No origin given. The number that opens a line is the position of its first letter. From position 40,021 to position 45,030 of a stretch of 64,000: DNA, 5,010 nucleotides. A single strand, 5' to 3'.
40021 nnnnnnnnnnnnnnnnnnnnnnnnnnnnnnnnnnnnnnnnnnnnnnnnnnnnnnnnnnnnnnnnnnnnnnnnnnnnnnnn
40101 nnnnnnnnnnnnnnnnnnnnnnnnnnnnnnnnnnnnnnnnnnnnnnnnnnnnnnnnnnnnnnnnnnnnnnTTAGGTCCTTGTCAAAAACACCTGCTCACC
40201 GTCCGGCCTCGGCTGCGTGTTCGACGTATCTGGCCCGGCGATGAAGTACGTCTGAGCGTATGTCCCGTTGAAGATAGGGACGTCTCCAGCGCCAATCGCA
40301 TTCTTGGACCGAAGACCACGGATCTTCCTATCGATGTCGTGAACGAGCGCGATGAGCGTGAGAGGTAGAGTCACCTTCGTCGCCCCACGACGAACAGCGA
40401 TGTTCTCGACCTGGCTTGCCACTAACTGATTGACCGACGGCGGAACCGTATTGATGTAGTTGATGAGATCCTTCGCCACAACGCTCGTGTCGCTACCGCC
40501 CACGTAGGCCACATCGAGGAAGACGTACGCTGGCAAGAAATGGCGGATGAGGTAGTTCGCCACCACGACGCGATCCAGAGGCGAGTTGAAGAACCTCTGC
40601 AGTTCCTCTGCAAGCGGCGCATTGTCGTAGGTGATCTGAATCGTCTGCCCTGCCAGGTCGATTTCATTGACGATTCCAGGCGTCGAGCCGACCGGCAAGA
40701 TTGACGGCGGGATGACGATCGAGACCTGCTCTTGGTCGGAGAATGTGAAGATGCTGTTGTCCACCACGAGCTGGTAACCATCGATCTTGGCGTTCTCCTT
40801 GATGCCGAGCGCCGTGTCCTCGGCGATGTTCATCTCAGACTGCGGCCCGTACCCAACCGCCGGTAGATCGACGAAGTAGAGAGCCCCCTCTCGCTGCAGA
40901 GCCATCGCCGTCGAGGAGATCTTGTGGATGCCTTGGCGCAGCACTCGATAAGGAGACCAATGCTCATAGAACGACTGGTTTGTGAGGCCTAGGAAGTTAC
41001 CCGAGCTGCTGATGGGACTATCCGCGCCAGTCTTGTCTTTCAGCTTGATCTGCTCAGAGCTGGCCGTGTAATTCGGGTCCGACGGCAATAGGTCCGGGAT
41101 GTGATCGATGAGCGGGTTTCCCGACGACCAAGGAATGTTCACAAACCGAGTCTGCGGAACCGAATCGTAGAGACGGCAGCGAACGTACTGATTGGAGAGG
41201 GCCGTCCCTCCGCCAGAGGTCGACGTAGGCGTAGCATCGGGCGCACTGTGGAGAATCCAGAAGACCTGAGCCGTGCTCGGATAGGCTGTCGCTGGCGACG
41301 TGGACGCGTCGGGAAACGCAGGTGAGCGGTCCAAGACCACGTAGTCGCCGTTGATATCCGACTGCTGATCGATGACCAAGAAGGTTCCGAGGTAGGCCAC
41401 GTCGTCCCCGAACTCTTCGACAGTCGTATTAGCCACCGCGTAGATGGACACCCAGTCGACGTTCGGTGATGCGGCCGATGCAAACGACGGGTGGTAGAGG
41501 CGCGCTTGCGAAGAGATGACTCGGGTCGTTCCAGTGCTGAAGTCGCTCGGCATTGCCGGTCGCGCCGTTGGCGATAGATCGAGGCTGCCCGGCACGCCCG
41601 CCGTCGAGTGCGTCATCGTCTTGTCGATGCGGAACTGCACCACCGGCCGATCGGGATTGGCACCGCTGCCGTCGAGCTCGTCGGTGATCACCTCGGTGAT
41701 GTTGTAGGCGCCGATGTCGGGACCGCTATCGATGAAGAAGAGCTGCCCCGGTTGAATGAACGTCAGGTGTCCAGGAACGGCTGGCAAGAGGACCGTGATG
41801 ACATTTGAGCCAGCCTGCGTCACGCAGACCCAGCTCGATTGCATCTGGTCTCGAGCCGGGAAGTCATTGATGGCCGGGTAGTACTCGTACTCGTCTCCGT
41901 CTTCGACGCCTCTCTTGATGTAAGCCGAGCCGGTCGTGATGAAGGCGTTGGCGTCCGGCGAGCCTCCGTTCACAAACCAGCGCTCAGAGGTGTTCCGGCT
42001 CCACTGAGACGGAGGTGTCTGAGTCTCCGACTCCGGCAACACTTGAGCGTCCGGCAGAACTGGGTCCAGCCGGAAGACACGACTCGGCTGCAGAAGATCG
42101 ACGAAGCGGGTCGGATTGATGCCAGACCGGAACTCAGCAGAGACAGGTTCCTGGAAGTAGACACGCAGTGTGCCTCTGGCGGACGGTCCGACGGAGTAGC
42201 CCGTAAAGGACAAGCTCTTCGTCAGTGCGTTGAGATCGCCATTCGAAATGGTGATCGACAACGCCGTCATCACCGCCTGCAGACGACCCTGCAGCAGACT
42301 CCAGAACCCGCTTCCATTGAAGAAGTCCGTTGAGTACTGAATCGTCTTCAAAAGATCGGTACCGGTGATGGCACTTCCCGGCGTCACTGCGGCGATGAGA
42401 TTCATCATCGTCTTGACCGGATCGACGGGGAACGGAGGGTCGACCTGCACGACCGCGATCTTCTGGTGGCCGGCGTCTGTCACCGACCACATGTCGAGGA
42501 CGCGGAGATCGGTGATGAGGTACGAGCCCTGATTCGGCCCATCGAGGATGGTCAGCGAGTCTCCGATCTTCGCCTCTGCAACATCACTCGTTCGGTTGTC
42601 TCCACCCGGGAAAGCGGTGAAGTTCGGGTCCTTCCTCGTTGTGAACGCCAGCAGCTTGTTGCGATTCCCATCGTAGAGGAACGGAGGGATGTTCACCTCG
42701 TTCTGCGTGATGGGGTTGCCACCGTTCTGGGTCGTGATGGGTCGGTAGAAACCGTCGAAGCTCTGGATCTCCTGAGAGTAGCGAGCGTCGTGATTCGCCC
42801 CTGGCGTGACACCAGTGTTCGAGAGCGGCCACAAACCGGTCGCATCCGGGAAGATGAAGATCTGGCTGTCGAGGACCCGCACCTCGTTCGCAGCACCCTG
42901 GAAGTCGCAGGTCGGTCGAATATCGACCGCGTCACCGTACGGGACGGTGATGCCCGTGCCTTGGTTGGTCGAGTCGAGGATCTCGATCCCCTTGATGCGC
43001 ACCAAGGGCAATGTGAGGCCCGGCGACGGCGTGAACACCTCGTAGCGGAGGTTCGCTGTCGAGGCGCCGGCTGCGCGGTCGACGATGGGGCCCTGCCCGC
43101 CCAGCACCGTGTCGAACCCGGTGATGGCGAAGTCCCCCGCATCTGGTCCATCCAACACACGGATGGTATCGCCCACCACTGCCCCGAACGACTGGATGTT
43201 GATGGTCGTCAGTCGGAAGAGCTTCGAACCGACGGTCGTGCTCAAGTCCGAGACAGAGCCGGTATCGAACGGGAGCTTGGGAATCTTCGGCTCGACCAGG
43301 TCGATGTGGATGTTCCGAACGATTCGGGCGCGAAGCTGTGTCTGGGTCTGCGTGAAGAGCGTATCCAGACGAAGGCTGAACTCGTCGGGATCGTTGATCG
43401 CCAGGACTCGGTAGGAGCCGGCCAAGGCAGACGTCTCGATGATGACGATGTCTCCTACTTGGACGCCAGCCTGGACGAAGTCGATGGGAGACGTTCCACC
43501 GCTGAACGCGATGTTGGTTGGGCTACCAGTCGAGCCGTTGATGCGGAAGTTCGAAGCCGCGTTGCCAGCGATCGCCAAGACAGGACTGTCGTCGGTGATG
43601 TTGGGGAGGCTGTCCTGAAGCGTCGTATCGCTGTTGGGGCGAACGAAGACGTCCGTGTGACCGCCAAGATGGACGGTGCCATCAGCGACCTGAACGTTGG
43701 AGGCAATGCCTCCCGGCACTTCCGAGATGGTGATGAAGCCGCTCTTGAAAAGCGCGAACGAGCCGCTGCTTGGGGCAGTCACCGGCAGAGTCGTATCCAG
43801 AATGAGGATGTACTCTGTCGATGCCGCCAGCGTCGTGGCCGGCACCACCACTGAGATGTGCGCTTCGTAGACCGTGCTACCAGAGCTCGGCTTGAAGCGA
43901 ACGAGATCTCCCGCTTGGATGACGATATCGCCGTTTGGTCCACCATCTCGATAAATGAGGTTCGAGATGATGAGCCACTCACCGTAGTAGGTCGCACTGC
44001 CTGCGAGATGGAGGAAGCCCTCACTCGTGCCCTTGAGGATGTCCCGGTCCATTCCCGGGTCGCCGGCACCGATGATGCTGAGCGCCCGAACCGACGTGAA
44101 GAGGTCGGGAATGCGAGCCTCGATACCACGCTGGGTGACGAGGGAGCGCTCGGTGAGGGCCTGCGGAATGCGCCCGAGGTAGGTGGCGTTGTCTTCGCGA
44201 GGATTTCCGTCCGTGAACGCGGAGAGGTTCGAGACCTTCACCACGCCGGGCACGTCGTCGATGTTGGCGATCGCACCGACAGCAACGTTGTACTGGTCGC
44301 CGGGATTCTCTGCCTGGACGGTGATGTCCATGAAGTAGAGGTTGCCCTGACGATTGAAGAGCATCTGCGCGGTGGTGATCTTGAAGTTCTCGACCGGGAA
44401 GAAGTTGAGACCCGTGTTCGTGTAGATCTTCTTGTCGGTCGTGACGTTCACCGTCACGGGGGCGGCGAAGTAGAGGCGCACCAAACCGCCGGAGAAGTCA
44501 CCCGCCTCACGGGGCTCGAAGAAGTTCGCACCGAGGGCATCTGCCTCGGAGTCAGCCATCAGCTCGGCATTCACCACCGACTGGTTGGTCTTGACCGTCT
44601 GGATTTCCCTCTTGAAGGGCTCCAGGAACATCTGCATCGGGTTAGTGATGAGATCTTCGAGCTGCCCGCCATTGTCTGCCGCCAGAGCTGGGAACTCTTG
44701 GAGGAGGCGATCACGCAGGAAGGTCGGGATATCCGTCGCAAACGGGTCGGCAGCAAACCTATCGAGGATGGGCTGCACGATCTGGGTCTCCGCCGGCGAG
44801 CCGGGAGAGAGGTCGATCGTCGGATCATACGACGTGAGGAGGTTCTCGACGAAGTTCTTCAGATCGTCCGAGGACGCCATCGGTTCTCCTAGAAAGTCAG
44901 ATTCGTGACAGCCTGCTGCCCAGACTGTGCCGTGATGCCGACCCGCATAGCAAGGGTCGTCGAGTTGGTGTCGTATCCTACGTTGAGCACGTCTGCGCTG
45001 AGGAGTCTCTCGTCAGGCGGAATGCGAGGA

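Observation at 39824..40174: Opposite-strand zinc-ribbon gene embedded between tail genes (moron-like insertion)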

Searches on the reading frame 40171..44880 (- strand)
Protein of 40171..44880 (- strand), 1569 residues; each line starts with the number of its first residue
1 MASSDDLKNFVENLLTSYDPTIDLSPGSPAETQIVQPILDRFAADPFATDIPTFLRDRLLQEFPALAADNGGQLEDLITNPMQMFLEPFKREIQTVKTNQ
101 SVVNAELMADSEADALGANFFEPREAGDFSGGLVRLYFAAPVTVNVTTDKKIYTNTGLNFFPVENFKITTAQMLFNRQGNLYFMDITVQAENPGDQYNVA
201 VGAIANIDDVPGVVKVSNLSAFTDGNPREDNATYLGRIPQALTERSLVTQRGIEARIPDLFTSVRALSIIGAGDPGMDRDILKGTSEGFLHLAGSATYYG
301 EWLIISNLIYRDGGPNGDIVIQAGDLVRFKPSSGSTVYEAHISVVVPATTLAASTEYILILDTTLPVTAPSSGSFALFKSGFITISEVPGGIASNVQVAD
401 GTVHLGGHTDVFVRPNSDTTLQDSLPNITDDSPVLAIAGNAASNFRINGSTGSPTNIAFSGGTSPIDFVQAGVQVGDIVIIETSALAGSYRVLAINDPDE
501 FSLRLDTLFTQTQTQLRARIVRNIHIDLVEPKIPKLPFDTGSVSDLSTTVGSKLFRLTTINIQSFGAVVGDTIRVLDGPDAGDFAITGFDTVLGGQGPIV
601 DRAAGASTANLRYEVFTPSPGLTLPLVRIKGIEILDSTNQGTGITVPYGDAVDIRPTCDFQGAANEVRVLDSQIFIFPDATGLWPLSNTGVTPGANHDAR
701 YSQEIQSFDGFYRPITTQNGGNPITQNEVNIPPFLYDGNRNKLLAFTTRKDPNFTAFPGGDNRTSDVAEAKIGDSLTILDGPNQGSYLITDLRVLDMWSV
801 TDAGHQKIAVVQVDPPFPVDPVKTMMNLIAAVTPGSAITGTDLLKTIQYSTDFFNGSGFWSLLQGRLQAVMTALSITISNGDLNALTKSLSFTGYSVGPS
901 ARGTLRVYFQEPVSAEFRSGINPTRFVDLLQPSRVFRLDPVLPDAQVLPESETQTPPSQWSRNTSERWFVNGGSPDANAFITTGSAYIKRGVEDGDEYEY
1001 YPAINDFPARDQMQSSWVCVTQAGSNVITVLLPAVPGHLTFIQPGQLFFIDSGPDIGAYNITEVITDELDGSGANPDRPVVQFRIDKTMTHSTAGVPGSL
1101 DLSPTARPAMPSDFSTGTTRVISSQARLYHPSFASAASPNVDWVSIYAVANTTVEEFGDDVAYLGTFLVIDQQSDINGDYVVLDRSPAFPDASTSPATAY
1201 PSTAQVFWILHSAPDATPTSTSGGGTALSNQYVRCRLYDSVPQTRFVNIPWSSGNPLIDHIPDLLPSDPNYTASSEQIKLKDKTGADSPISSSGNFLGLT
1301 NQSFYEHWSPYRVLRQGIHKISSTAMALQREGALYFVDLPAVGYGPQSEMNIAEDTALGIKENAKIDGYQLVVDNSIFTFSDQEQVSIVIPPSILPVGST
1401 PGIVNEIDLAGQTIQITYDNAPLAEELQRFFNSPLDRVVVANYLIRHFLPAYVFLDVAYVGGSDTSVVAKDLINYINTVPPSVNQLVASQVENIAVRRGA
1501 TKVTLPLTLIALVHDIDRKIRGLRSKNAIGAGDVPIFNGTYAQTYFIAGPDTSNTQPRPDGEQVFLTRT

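Call 6: search_protein_families(library=pfam, proteins=[window:40171-44880:-], max_evalue=0.01)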
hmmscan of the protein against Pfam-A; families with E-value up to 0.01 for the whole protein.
window:40171-44880:- (1569 aa): 1 family
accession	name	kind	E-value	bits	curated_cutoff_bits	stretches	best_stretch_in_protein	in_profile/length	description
PF04865.19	Baseplate_J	-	1e-06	28.7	21.1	1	144-245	35-129/255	Baseplate J-like protein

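Call 7: search_protein_families(library=phrogs, proteins=[window:40171-44880:-], max_evalue=0.01)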
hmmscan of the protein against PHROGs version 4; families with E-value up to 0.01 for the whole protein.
window:40171-44880:- (1569 aa): 1 family
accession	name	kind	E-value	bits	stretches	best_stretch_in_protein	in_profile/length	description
phrog_6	-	tail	7.5e-17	62.2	1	55-245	75-252/548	baseplate wedge subunit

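Call 54: search_dna_similar(query=window:40171-44880:-, collection=phages, mode=protein, max_evalue=0.00001, max_rows=15)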
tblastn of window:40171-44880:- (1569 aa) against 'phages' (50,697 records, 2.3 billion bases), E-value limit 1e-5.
Records with a match: 4; places in all: 4; records where one place covers at least 80% of the query: 0.
Best place of each record, by identity: <60% 4.
By first word of the organism name: Bacillus 2; Vibrio 2.
By host as written in the record: Bacillus megaterium str. ATCC 43725 2; - 2.
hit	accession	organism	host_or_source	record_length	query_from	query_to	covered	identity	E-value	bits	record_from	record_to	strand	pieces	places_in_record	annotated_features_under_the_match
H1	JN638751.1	Bacillus phage G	Bacillus megaterium str. ATCC 43725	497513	49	307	17%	23.9%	2e-9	69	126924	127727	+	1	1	188: gp188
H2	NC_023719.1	Bacillus phage G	Bacillus megaterium str. ATCC 43725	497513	49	307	17%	23.9%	2e-9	69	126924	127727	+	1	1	188: baseplate wedge subunit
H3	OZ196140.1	Vibrio phage D181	Seawater and oysters mix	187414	54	297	16%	22.6%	4e-7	61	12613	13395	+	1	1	hypothetical protein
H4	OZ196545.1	Vibrio phage D148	Seawater and oysters mix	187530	54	297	16%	22.6%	4e-7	61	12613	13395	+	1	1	hypothetical protein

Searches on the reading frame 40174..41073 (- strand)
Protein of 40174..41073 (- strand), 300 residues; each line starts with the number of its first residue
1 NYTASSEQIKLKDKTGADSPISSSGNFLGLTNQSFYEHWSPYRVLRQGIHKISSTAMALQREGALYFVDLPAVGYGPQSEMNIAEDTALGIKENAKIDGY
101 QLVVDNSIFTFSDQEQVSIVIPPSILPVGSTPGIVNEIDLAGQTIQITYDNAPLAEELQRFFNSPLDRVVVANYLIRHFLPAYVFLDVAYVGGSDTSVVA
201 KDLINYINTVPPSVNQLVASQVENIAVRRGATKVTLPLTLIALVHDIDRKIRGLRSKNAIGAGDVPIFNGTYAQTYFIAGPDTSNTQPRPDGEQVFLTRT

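Call 77: find_related_loci(query=window:40174-41073:-, collection=viral_contigs, flank=3000)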
Query window:40174-41073:- (300 aa) in viral_contigs; peptide patterns used: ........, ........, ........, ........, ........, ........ (x = any residue, [..] = any of these).
21 stretches matched a pattern; 1 encode a relative of the query (tblastn E <= 1e-3); 1 distinct loci.
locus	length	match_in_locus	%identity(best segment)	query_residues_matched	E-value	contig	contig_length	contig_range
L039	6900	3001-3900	100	1-300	0e+0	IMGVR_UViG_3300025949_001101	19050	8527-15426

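Call 79: find_related_loci(query=A3, collection=viral_contigs, flank=3000)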
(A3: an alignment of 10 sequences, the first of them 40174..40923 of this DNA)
Query A3 (250 aa) in viral_contigs; peptide patterns used: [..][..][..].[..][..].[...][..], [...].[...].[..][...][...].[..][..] (x = any residue, [..] = any of these).
42 stretches matched a pattern; 7 encode a relative of the query (tblastn E <= 1e-3); 7 distinct loci.
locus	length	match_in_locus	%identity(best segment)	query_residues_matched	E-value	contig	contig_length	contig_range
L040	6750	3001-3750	100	1-250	5e-167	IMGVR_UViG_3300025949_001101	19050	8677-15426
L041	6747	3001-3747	55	1-249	1e-90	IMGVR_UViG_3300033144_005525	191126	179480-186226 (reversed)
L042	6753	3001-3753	52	1-250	9e-84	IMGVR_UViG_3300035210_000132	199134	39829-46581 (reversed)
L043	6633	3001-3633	36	1-212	3e-35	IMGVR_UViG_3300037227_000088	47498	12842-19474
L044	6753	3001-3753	34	1-249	6e-31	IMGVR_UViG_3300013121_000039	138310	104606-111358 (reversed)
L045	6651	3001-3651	31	1-218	3e-25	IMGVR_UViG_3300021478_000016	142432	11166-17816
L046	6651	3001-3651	31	1-218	3e-25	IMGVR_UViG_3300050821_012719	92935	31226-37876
